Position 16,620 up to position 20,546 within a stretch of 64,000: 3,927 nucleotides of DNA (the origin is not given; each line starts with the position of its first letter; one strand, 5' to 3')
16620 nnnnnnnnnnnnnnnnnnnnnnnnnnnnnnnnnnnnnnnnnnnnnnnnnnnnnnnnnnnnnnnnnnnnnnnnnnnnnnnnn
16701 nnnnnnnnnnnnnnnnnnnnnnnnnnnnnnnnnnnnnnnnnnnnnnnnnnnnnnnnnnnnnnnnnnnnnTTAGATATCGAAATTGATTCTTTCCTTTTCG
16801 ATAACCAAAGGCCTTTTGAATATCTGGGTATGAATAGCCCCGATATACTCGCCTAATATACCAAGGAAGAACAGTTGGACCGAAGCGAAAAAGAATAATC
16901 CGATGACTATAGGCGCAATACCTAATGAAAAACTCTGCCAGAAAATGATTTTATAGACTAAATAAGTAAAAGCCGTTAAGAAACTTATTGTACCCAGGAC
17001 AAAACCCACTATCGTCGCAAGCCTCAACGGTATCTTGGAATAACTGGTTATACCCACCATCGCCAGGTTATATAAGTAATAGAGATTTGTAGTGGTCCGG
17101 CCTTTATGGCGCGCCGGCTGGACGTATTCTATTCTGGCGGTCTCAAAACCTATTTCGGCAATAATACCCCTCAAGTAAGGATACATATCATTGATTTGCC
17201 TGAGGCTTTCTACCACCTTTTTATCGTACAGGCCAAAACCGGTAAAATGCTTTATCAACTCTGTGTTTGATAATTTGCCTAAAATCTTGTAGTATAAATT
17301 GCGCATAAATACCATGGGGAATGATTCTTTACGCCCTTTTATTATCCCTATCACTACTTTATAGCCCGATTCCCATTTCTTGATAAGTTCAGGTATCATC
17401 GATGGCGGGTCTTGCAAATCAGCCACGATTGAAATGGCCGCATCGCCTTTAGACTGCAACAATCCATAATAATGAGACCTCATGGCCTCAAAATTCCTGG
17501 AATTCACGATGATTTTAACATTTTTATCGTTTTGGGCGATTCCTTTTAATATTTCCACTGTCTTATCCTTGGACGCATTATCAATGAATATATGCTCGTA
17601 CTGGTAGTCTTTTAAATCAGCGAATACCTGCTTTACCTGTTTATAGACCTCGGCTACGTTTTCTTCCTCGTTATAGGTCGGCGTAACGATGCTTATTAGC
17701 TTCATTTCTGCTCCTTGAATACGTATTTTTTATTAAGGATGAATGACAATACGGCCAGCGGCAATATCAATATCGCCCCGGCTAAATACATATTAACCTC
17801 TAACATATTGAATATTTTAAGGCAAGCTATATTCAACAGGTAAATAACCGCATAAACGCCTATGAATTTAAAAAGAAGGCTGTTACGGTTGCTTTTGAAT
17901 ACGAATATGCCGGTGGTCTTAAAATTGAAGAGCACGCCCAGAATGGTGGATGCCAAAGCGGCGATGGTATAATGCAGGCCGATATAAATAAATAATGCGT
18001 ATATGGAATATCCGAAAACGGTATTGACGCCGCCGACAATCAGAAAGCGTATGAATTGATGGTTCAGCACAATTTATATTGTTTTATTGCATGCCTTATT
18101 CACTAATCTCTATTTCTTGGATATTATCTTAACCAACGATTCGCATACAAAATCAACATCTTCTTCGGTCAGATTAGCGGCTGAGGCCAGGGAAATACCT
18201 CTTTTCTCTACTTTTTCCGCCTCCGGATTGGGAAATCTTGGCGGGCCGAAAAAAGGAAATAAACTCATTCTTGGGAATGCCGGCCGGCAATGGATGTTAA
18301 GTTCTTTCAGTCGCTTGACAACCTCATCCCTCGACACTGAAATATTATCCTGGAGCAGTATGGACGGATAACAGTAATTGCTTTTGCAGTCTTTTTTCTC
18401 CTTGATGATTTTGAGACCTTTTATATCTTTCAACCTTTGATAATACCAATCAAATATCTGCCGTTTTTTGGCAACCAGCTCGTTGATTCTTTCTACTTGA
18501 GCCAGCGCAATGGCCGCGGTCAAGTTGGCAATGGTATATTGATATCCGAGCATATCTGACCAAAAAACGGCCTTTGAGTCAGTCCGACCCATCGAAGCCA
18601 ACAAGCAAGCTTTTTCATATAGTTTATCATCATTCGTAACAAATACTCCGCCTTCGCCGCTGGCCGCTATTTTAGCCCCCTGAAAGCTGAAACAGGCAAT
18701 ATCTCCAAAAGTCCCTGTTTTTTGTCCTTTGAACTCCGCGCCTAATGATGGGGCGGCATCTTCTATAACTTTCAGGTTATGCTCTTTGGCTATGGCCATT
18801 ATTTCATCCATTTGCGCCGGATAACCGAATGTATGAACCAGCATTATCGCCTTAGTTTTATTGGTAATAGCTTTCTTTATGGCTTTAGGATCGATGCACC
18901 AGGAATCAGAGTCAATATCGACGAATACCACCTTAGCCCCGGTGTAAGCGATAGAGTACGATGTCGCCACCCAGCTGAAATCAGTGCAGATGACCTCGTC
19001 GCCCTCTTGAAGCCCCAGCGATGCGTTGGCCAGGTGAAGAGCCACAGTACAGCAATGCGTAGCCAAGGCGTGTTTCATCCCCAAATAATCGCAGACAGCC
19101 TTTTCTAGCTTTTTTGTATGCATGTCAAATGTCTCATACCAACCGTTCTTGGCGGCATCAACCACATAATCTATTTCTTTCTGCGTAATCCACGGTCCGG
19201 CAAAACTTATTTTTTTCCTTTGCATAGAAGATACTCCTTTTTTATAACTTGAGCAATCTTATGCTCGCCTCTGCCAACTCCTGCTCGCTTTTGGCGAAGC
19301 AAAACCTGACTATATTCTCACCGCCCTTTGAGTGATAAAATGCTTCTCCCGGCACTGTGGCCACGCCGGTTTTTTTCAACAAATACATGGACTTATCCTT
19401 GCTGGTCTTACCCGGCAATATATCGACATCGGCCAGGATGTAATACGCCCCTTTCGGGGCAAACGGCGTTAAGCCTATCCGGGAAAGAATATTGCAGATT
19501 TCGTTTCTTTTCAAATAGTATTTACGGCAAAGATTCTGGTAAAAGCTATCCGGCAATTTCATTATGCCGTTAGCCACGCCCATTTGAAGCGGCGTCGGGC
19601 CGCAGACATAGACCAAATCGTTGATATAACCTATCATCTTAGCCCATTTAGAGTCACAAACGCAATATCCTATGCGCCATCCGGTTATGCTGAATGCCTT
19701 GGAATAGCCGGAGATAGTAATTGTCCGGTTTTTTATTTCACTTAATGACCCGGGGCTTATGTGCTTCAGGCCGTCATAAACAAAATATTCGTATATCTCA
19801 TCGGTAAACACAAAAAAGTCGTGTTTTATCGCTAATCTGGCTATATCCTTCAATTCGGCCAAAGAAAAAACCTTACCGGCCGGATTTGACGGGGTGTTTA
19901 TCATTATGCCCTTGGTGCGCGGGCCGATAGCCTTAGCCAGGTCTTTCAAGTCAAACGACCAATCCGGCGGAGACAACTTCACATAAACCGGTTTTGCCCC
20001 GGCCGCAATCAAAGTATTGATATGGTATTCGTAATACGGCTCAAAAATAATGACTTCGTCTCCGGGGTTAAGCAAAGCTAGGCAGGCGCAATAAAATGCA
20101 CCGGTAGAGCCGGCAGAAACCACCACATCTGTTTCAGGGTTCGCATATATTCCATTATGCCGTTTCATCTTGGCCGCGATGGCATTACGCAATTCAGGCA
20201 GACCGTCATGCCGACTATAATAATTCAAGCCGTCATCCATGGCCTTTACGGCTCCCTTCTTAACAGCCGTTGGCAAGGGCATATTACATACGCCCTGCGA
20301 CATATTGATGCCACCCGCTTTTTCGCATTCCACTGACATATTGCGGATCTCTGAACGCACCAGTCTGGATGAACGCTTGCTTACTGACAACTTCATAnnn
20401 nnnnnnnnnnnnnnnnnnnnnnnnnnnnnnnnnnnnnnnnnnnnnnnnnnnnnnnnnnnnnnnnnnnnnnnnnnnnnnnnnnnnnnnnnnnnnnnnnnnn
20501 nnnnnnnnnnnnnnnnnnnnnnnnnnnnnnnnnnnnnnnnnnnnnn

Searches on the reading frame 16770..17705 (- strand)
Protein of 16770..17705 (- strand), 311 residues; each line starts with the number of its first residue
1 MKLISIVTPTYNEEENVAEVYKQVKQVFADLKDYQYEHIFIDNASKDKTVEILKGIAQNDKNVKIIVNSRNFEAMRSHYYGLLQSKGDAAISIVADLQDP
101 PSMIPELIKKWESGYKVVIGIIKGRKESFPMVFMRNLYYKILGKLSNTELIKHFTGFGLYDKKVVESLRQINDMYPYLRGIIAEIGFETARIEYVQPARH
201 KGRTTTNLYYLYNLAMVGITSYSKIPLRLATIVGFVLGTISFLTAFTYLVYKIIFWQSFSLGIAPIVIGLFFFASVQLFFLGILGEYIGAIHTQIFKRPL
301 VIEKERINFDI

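Call 3: search_protein_families(library=pfam, proteins=[window:16770-17705:-])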
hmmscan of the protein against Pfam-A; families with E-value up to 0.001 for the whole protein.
window:16770-17705:- (311 aa): 2 families
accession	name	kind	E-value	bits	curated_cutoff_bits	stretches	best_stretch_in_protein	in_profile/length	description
PF00535.33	Glycos_transf_2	-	8.2e-25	88.1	23.3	1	5-165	1-164/168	Glycosyl transferase family 2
PF10111.15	Glyco_tranf_2_2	-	0.0005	20.1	27.3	1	5-95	1-90/276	Glycosyltransferase like family 2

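Call 4: search_protein_families(library=ncbifam, proteins=[window:16770-17705:-])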
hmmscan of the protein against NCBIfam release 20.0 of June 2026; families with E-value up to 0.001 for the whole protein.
window:16770-17705:- (311 aa): 14 families
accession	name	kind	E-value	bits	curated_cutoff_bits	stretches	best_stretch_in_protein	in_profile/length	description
NF047588.1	GlcsyltransPgfSStrep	equivalog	3.1e-56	190.8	500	1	4-303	3-303/308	glycosyltransferase PgfS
NF007986.1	PRK10714.1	equivalog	7.4e-36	123.8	529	1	2-300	6-305/316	undecaprenyl-phosphate 4-deoxy-4-formamido-L-arabinose transferase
TIGR03937.1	PgaC_IcaA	equivalog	4.7e-10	39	422.3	1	2-96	45-135/407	poly-beta-1,6-N-acetyl-D-glucosamine synthase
NF047683.1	TeichurnBiosyTuaG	equivalog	1.4e-09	38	400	1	2-88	6-88/252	teichuronic acid biosynthesis protein TuaG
NF041875.1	EPS_EpsD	equivalog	1e-07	31.7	370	1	4-127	1-121/325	exopolysaccharide biosynthesis glycosyltransferase EpsD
NF050050.1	ProtGlycPglI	equivalog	7.5e-07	28.8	500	1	2-120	2-117/306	GalNAc(5)-diNAcBac-PP-undecaprenol beta-1,3-glucosyltransferase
NF038302.1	EPS_HpsE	equivalog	4.5e-06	25.9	300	1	4-61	3-59/307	hormogonium polysaccharide biosynthesis glycosyltransferase HpsE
TIGR04283.1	glyco_like_mftF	equivalog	5.7e-06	26.1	182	1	4-57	1-50/221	TIGR04283 family arsenosugar biosynthesis glycosyltransferase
NF010496.0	PRK13915.1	equivalog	8.4e-06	25.1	262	1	3-106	32-137/307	glucosyl-3-phosphoglycerate synthase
NF007482.0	PRK10073.1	equivalog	8.6e-05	21.7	423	1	3-108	7-107/334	glycosyltransferase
NF045692.1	OglycostaseCruG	equivalog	0.00017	20.6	600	1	4-110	43-151/386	2'-O-glycosyltransferase CruG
NF038299.1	EPS_HpsN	equivalog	0.00019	20.5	425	1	3-125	2-118/317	hormogonium polysaccharide biosynthesis glycosyltransferase HpsN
TIGR04182.1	glyco_TIGR04182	equivalog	0.00044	19.7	325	0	4-297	2-291/293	S-layer glycoprotein N-glycosyltransferase AglJ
TIGR03111.1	glyc2_xrt_Gpos1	hypoth_equivalog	0.00069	18.5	363.95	0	4-154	51-199/439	TIGR03111 family XrtG-associated glycosyltransferase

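Call 78: search_solved_structures(query=window:16770-17705:-, max_evalue=1e-10)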
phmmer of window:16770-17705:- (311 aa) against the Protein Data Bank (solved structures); distinct sequences matched with E-value up to 1e-10: 7.
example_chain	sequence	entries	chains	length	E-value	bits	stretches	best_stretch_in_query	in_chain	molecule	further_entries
5ekp_C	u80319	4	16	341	4.3e-54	187.2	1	4-302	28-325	Uncharacterized glycosyltransferase sll0501 | Glycosyltransferase sll0501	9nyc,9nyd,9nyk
9nye_A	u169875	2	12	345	4.5e-54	187.2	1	4-302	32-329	Glycosyltransferase sll0501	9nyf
5eke_A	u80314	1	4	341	5.6e-54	186.9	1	4-302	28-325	Uncharacterized glycosyltransferase sll0501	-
9hwj_A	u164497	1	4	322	2.8e-29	105.8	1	2-302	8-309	Undecaprenyl-phosphate 4-deoxy-4-formamido-L-arabinose transferase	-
9bhc_C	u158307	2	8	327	1.5e-26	96.8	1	2-301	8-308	Undecaprenyl-phosphate 4-deoxy-4-formamido-L-arabinose transferase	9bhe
8vxh_A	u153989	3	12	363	2.2e-26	96.3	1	2-301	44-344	Undecaprenyl-phosphate 4-deoxy-4-formamido-L-arabinose transferase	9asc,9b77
5mlz_A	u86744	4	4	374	9.9e-14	54.7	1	4-168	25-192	Dolichol monophosphate mannose synthase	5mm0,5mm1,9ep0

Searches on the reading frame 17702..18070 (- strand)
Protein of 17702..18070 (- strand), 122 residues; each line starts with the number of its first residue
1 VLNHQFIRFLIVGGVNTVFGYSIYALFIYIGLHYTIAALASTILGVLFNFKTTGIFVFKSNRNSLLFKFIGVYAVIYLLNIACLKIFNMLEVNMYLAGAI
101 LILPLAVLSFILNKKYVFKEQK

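Call 3: search_protein_families(library=pfam, proteins=[window:17702-18070:-])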
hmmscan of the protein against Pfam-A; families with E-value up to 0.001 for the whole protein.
window:17702-18070:- (122 aa): 1 family
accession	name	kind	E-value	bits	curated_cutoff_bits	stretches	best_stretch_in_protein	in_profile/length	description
PF04138.20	GtrA_DPMS_TM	-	9.7e-17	61.7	26.1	1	8-118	1-117/117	GtrA/DPMS, transmembrane domain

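Call 4: search_protein_families(library=ncbifam, proteins=[window:17702-18070:-])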
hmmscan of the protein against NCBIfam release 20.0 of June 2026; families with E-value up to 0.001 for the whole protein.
window:17702-18070:- (122 aa): 0 families

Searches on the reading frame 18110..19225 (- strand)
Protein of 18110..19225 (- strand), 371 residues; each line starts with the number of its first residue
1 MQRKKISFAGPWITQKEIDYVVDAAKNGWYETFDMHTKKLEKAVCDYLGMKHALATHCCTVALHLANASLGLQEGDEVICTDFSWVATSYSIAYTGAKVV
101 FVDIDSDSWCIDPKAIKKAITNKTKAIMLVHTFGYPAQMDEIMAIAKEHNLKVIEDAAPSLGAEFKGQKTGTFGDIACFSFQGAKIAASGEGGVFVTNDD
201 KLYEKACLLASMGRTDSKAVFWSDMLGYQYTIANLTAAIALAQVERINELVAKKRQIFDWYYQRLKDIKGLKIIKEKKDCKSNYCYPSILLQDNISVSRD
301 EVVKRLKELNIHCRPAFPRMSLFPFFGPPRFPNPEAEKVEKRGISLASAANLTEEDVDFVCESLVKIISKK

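Call 3: search_protein_families(library=pfam, proteins=[window:18110-19225:-])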
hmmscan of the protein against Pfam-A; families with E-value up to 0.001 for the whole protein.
window:18110-19225:- (371 aa): 4 families
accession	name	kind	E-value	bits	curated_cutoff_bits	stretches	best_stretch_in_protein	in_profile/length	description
PF01041.23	DegT_DnrJ_EryC1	-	7.6e-106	354.8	19.8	1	13-364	3-359/360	DegT/DnrJ/EryC1/StrS aminotransferase family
PF01212.27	Beta_elim_lyase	-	8.7e-13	48.7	27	1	34-278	31-276/288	Beta-eliminating lyase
PF00266.25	Aminotran_5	-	1.2e-09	38.1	21.5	1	54-283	65-310/371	Aminotransferase class-V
PF00155.27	Aminotran_1_2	-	1.1e-08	35.2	19.7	1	17-130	26-153/361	Aminotransferase class I and II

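Call 4: search_protein_families(library=ncbifam, proteins=[window:18110-19225:-])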
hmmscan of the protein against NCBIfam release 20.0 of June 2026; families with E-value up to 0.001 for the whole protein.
window:18110-19225:- (371 aa): 27 families (the best 25 are shown)
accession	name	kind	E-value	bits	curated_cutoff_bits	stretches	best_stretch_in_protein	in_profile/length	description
TIGR04181.1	NHT_00031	hypoth_equivalog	2e-88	296.7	420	1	8-348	3-358/359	LegC family aminotransferase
TIGR03588.1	PseC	equivalog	3.6e-75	253.2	423.5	1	6-367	2-379/380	UDP-4-amino-4,6-dideoxy-N-acetyl-beta-L-altrosamine transaminase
NF008687.0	PRK11706.1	equivalog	2.6e-68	230.5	375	1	5-315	1-318/375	dTDP-4-amino-4,6-dideoxygalactose transaminase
NF008658.2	PRK11658.1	equivalog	5e-61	206.4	631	1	6-369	5-378/379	UDP-4-amino-4-deoxy-L-arabinose aminotransferase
TIGR04427.1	PLP_DesI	equivalog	2.4e-59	201.4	650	1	24-364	41-379/390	dTDP-4-dehydro-6-deoxyglucose aminotransferase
TIGR02379.1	ECA_wecE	subfamily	1.6e-57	195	434.85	1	6-311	2-315/376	dTDP-4-amino-4,6-dideoxy-D-glucose transaminase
NF011936.0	PRK15407.1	equivalog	4e-52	177.4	423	2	3-211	34-249/440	lipopolysaccharide biosynthesis protein RfbH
NF006230.0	PRK08363.1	equivalog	1.3e-11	43.9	534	1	52-156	95-205/398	alanine aminotransferase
TIGR01977.1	am_tr_V_EF2568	hypoth_equivalog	2.3e-09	36.8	377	1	54-292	66-312/376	cysteine desulfurase family protein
NF005816.0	PRK07682.1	equivalog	1.2e-08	34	620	1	19-156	58-202/390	aminotransferase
NF041364.1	GntC_guanitoxin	equivalog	1.8e-08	33.7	415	1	56-156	66-173/356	guanitoxin biosynthesis PLP-dependent (S)-gamma-hydroxy-L-arginine cyclodehydratase GntC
NF004770.0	PRK06108.1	subfamily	1.9e-08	33.6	422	1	47-156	93-209/396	pyridoxal phosphate-dependent aminotransferase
NF004975.0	PRK06348.1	equivalog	3.9e-08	32.7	549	1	54-156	93-201/384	pyridoxal phosphate-dependent aminotransferase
NF006569.0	PRK09082.1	subfamily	5.4e-08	32.3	420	1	56-154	97-200/386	methionine aminotransferase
NF041091.1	asp_aminotase_Arch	equivalog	8.2e-08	31.5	550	1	66-156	103-199/376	aspartate aminotransferase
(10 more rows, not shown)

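Call 47: search_solved_structures(query=window:18110-19225:-, max_evalue=1e-30)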
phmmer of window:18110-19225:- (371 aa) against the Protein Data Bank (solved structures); distinct sequences matched with E-value up to 1e-30: 44.
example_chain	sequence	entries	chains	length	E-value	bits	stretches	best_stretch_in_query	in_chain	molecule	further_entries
3bn1_A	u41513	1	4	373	3.4e-74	253.4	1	5-367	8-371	Perosamine synthetase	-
3dr7_A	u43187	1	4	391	4e-74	253.1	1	5-367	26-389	Putative perosamine synthetase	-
3dr4_A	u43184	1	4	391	2.7e-73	250.4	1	5-367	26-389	Putative perosamine synthetase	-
7b0m_AAA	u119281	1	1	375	6.1e-70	239.4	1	11-369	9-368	Sugar aminotransferase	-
2c7t_A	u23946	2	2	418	1.5e-49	172.3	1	27-289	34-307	GLUTAMINE-2-DEOXY-SCYLLO-INOSOSE AMINOTRANSFERASE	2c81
5w71_A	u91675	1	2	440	1.7e-49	172.1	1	27-289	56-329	L-glutamine:2-deoxy-scyllo-inosose aminotransferase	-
9bgp_A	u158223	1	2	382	2.3e-49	171.7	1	8-368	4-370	aminotransferase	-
9bgr_A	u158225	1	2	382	1.5e-48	169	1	8-368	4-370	aminotransferase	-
1o61_A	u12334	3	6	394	4.1e-48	167.6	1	10-368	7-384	aminotransferase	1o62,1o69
8vr3_A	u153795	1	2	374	8.9e-48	166.5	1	8-368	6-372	DegT/DnrJ/EryC1/StrS aminotransferase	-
8vr5_A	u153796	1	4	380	9.2e-48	166.4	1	8-369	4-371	DegT/DnrJ/EryC1/StrS aminotransferase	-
7b0d_A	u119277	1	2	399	1.8e-47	165.5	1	15-284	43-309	Glutamine--scyllo-inositol transaminase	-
4ztc_A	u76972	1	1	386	2.4e-47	165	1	10-368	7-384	Aminotransferase homolog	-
8sng_A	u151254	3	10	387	9e-45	156.6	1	7-364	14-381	UDP-4-amino-4-deoxy-L-arabinose--oxoglutarate aminotransferase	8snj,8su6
1mdo_A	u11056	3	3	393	9.5e-45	156.5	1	6-367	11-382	ArnB aminotransferase | UDP-4-amino-4-deoxy-L-arabinose--oxoglutarate aminotransferase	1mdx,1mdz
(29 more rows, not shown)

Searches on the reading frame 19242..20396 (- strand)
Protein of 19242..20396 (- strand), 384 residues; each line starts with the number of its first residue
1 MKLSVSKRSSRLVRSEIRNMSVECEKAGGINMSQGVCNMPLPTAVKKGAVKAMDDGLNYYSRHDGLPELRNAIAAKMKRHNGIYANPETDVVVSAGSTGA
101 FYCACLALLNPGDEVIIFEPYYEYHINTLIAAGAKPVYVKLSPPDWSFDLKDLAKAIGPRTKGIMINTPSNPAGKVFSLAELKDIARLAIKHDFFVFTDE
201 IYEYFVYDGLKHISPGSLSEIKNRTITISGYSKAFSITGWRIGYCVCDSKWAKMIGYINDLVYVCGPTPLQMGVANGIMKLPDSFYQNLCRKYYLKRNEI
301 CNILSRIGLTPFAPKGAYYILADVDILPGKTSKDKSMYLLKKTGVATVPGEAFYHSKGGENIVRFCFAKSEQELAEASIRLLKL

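Call 3: search_protein_families(library=pfam, proteins=[window:19242-20396:-])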
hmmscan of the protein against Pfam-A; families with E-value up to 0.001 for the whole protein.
window:19242-20396:- (384 aa): 4 families
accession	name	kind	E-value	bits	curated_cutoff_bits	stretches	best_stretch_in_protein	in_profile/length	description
PF00155.27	Aminotran_1_2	-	8.6e-65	219.7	19.7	1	30-377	4-357/361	Aminotransferase class I and II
PF01041.23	DegT_DnrJ_EryC1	-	9.3e-10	38.7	19.8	1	91-199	43-145/360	DegT/DnrJ/EryC1/StrS aminotransferase family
PF01053.26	Cys_Met_Meta_PP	-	3.4e-08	32.9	27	1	89-200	69-174/381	Cys/Met metabolism PLP-dependent enzyme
PF00266.25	Aminotran_5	-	4.1e-06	26.5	21.5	1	82-199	55-175/371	Aminotransferase class-V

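Call 4: search_protein_families(library=ncbifam, proteins=[window:19242-20396:-])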
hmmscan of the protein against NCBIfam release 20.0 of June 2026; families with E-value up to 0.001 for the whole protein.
window:19242-20396:- (384 aa): 91 families (the best 25 are shown)
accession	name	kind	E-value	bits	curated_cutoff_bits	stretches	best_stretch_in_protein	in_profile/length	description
NF006488.0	PRK08912.1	equivalog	1.2e-93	314.1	498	1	18-382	17-381/387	aminotransferase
NF005855.0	PRK07777.1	equivalog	2.1e-91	307.1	553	1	19-382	20-385/391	pyridoxal phosphate-dependent aminotransferase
NF041364.1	GntC_guanitoxin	equivalog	1.3e-87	294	415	1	30-382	1-354/356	guanitoxin biosynthesis PLP-dependent (S)-gamma-hydroxy-L-arginine cyclodehydratase GntC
NF006569.0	PRK09082.1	subfamily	6.9e-87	292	420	1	19-384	22-386/386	methionine aminotransferase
NF041091.1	asp_aminotase_Arch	equivalog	3.9e-73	246.5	550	1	25-381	23-371/376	aspartate aminotransferase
NF009079.0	PRK12414.1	subfamily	2.8e-71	240.6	481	1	28-383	30-383/384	methionine aminotransferase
NF004770.0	PRK06108.1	subfamily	8.1e-68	229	422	1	5-382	13-389/396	pyridoxal phosphate-dependent aminotransferase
NF005816.0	PRK07682.1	equivalog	2.7e-66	223.8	620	1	3-381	4-379/390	aminotransferase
NF005817.0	PRK07683.1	equivalog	4.5e-65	219.8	575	1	2-381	2-377/387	aminotransferase A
NF004621.0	PRK05957.1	equivalog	4e-64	216.8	498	1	25-378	25-375/389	pyridoxal phosphate-dependent aminotransferase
NF006230.0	PRK08363.1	equivalog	5.4e-59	200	534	1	41-381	47-388/398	alanine aminotransferase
NF005744.0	PRK07568.1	subfamily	6.1e-58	196.5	389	1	4-378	2-383/398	pyridoxal phosphate-dependent aminotransferase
NF004975.0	PRK06348.1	equivalog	1.1e-57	195.8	549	1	30-383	32-381/384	pyridoxal phosphate-dependent aminotransferase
NF004769.0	PRK06107.1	equivalog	2.6e-54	184.5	617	1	29-380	35-393/402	aspartate transaminase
NF006229.0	PRK08361.1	equivalog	9e-54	182.9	624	1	5-381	10-384/391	aspartate aminotransferase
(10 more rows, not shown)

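Call 43: search_solved_structures(query=window:19242-20396:-, max_evalue=1e-30)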
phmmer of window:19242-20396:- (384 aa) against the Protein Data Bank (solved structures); distinct sequences matched with E-value up to 1e-30: 35.
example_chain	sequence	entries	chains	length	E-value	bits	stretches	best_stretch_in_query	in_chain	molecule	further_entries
1gd9_A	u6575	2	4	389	3.4e-65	223.4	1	6-381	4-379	ASPARTATE AMINOTRANSFERASE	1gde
1dju_A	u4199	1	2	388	4.3e-65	223.1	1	11-381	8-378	AROMATIC AMINOTRANSFERASE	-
5veq_A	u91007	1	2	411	2.8e-57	197.4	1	29-376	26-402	Kynurenine--oxoglutarate transaminase 3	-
2zjg_A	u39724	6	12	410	2.8e-57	197.4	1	29-376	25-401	Kynurenine-oxoglutarate transaminase 3 | Kynurenine--oxoglutarate transaminase 3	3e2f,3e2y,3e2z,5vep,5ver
1b5o_A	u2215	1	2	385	5.1e-57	196.5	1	30-380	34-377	PROTEIN (ASPARTATE AMINOTRANSFERASE)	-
1b5p_A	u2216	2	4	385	9.3e-57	195.7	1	30-380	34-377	PROTEIN (ASPARTATE AMINOTRANSFERASE) | ASPARTATE AMINOTRANSFERASE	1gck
1gc3_A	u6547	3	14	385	1e-56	195.5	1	30-380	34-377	ASPARTATE AMINOTRANSFERASE | PROTEIN (ASPARTATE AMINOTRANSFERASE)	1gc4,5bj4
5bj3_A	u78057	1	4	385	1.1e-56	195.4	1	31-380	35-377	PROTEIN (ASPARTATE AMINOTRANSFERASE)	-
1bjw_A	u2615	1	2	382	1.2e-56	195.3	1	30-380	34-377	ASPARTATE AMINOTRANSFERASE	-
1bkg_A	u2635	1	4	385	1.2e-56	195.3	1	30-380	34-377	ASPARTATE AMINOTRANSFERASE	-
2o0r_A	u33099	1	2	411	1.8e-56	194.7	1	18-381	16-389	Rv0858c (N-Succinyldiaminopimelate aminotransferase)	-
1v2d_A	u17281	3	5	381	1.5e-55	191.7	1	16-381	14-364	Glutamine Aminotransferase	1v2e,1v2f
1u08_A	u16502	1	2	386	2.5e-53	184.4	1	18-383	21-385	Hypothetical aminotransferase ybdL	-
1w7l_A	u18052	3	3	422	1.1e-52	182.2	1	29-377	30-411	KYNURENINE--OXOGLUTARATE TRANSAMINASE I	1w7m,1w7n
3fvs_A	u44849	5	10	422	1.1e-52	182.2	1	29-377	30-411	Kynurenine--oxoglutarate transaminase 1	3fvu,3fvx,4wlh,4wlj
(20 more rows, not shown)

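Call 45: find_related_loci(query=window:19242-20396:-, collection=metagenome_contigs, flank=10000)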
Query window:19242-20396:- (384 aa) in metagenome_contigs; peptide patterns used: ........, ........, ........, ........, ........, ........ (x = any residue, [..] = any of these).
91 stretches matched a pattern; 41 encode a relative of the query (tblastn E <= 1e-3); 41 distinct loci.
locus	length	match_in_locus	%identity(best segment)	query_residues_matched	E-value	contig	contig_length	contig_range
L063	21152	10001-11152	53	1-384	1e-146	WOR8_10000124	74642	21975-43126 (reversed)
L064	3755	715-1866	54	1-384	5e-146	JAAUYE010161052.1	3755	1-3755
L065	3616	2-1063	53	31-384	2e-134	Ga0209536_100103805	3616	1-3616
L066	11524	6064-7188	44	3-378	1e-115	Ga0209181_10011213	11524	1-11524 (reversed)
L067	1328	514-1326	54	1-271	1e-104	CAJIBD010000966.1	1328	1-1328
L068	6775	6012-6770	56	1-253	1e-94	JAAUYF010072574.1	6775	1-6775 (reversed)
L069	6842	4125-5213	36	20-384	3e-74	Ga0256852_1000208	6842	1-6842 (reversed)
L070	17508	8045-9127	35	20-383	1e-69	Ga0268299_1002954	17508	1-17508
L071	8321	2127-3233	35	15-384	1e-69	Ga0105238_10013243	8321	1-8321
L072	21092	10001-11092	33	20-384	2e-66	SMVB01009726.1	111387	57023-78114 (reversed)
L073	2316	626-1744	32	3-377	8e-66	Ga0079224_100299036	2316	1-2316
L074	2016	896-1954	32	20-374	6e-66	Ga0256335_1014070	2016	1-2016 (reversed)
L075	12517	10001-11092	31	20-384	1e-63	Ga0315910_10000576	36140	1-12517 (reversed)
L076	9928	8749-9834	31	19-383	5e-62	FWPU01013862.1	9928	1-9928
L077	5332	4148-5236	32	20-384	3e-62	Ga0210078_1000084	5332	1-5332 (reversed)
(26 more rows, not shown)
